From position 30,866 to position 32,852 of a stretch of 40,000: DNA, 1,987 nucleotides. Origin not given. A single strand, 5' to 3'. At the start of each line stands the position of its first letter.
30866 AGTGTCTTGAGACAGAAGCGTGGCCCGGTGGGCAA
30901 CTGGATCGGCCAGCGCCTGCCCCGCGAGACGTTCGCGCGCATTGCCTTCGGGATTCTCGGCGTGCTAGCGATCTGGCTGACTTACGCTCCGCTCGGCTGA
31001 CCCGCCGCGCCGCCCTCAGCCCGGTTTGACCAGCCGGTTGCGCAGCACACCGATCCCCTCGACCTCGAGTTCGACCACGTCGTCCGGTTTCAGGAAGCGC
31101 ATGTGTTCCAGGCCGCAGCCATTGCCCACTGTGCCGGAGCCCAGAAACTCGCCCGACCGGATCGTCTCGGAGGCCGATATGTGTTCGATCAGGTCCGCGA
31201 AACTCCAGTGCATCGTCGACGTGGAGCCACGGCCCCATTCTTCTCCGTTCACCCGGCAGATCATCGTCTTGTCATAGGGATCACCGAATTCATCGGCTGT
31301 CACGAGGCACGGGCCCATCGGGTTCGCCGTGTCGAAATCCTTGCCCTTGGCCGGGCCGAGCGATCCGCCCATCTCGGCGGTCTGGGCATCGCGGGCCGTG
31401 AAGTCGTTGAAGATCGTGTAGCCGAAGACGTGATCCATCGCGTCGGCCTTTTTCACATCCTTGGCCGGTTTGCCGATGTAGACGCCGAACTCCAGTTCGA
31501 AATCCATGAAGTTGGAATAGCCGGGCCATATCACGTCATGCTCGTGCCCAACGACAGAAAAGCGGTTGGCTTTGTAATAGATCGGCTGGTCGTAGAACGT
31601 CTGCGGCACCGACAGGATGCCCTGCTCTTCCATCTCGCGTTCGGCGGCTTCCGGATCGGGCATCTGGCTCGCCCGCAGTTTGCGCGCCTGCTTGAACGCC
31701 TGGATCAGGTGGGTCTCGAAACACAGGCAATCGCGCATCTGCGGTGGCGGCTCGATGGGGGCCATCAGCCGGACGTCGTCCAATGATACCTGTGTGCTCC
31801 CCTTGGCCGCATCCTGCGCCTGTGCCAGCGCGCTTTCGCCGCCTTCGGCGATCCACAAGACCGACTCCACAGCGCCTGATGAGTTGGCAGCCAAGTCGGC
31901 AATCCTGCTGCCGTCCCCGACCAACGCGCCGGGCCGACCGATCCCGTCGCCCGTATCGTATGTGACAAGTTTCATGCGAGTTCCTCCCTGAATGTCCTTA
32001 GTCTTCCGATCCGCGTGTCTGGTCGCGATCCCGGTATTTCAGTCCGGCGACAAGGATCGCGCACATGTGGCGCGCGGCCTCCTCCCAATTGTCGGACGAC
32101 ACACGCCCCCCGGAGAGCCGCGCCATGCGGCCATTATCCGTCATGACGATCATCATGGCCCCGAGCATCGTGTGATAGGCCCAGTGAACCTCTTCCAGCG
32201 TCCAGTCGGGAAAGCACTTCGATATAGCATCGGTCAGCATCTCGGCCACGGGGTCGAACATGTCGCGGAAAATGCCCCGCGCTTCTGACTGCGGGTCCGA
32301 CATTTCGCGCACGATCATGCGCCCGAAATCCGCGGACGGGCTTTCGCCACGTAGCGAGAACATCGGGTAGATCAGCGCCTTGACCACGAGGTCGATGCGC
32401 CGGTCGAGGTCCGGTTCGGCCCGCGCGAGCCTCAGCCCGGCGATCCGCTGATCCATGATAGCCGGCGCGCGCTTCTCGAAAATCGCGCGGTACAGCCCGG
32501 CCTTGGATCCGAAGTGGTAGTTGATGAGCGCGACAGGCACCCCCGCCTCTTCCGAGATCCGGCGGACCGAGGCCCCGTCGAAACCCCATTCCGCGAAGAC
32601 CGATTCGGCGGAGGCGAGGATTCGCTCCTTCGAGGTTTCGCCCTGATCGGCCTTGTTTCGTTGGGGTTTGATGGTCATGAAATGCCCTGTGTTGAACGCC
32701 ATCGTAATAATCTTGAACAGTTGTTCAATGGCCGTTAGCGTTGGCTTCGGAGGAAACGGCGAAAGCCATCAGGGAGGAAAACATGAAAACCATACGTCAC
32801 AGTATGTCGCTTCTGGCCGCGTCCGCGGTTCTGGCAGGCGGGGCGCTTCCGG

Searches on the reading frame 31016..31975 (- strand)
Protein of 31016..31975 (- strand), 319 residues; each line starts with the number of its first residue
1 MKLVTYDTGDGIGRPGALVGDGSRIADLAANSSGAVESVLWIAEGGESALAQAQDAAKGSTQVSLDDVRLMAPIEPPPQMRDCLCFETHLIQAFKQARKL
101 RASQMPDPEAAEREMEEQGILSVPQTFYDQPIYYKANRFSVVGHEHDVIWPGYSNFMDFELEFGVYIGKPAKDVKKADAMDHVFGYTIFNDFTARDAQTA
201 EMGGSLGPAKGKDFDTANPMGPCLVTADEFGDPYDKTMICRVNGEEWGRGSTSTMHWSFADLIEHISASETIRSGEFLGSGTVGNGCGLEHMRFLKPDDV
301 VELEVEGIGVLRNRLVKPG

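Call 3: search_protein_families(library=pfam, proteins=[window:31016-31975:-])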
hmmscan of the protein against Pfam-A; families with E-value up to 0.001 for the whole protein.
window:31016-31975:- (319 aa): 1 family
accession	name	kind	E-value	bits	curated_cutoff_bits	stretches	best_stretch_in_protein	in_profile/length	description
PF01557.24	FAA_hydrolase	-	5e-58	196.7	23.9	1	121-316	21-214/214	Fumarylacetoacetate (FAA) hydrolase C-terminal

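Call 4: search_protein_families(library=ncbifam, proteins=[window:31016-31975:-])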
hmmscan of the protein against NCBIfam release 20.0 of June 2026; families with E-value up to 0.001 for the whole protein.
window:31016-31975:- (319 aa): 7 families
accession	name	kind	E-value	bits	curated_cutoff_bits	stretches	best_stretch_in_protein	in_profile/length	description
TIGR02303.1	HpaG-C-term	equivalog_domain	2.2e-36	125.6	276.4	1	130-316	66-243/245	4-hydroxyphenylacetate degradation bifunctional isomerase/decarboxylase, C-terminal subunit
NF053535.1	DhyDRhmHlse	equivalog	4e-35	121.5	500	1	130-316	94-279/284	2,4-didehydro-3-deoxy-L-rhamnonate hydrolase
NF011750.0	PRK15203.1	equivalog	3.9e-23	81.9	811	1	137-316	253-423/429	4-hydroxyphenylacetate degradation bifunctional isomerase/decarboxylase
NF009399.0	PRK12764.1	equivalog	2.8e-17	62.9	444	1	130-308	44-212/501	fumarylacetoacetate hydrolase family protein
TIGR02305.1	HpaG-N-term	equivalog_domain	4.7e-17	62.2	228.65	1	129-314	31-204/205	4-hydroxyphenylacetate degradation bifunctional isomerase/decarboxylase, N-terminal subunit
NF007967.0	PRK10691.1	equivalog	1.3e-13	50.8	201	1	157-287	67-196/219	fumarylacetoacetate hydrolase family protein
TIGR01266.1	fum_ac_acetase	equivalog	4e-12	45.7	375.3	1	153-234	193-273/420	fumarylacetoacetase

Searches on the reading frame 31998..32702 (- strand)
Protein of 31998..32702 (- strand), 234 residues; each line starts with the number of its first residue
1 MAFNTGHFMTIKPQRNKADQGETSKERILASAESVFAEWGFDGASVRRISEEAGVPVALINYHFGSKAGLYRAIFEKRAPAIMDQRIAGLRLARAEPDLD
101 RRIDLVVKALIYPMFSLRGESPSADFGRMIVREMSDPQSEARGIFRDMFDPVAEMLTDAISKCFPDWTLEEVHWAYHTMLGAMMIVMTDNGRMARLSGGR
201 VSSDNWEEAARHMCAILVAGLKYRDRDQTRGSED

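Call 3: search_protein_families(library=pfam, proteins=[window:31998-32702:-])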
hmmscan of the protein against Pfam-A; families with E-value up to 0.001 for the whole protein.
window:31998-32702:- (234 aa): 3 families
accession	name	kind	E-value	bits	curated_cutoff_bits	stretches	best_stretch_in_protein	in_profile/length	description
PF17939.6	TetR_C_30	-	3.4e-27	95.5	26.3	1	109-220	2-115/115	Tetracyclin repressor-like, C-terminal domain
PF00440.29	TetR_N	-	1.4e-13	50.8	24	1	28-74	1-47/47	Bacterial regulatory proteins, tetR family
PF09209.16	CecR_C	-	1.3e-06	28.9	24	1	103-221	5-125/125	HTH-type transcriptional dual regulator CecR, C-terminal domain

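Call 4: search_protein_families(library=ncbifam, proteins=[window:31998-32702:-])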
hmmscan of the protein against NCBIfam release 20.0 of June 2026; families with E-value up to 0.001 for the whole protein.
window:31998-32702:- (234 aa): 14 families
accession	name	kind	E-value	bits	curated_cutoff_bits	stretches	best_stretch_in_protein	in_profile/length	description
NF053516.1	TranRepPrsAVib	equivalog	2.1e-25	89.8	300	1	22-194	5-177/208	TetR family transcriptional repressor PsrA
NF037937.1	septum_RefZ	equivalog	2.2e-13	50.5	180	1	25-77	1-53/195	forespore capture DNA-binding protein RefZ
NF008587.1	PRK11552.1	equivalog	2.1e-12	47.2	365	1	19-184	3-172/213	transcriptional regulator CecR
NF041196.1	ScbR_bind_reg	equivalog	1.3e-09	38.5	150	1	23-159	6-135/191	ScbR family autoregulator-binding transcription factor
NF011584.0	PRK15008.1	equivalog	1.3e-07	31.6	230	1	21-95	16-86/212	HTH-type transcriptional regulator RutR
TIGR03613.1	RutR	equivalog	1.8e-07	31.2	368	1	21-77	6-62/202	pyrimidine utilization regulatory protein R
NF053731.1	TransRegFasRMycb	equivalog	4e-07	30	330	1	24-109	12-94/199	HTH-type transcriptional activator FasR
TIGR03384.1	betaine_BetI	equivalog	5.3e-06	26.3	201.3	1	25-81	10-66/189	choline-binding transcriptional repressor BetI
NF051852.1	efflux_TF_MtrR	exception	1.7e-05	24.7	280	1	22-82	9-69/205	multidrug efflux system transcriptional repressor MtrR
NF007949.0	PRK10668.1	equivalog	1.7e-05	24.4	271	1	16-84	4-72/216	multidrug efflux transporter transcriptional repressor AcrR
NF011572.0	PRK14996.1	equivalog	2.1e-05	24.5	144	1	23-76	8-61/192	TetR family transcriptional regulator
NF001978.0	PRK00767.1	equivalog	6e-05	22.9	118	1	26-109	12-93/197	transcriptional regulator BetI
NF050111.1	TransRegSACE7040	equivalog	0.00049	20.1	250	1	25-181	3-150/186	SACE_7040 family transcriptional regulator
NF053878.1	FATransRegFadRBac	equivalog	0.00069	19.4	200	0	26-86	6-66/190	fatty acid metabolism transcriptional regulator FadR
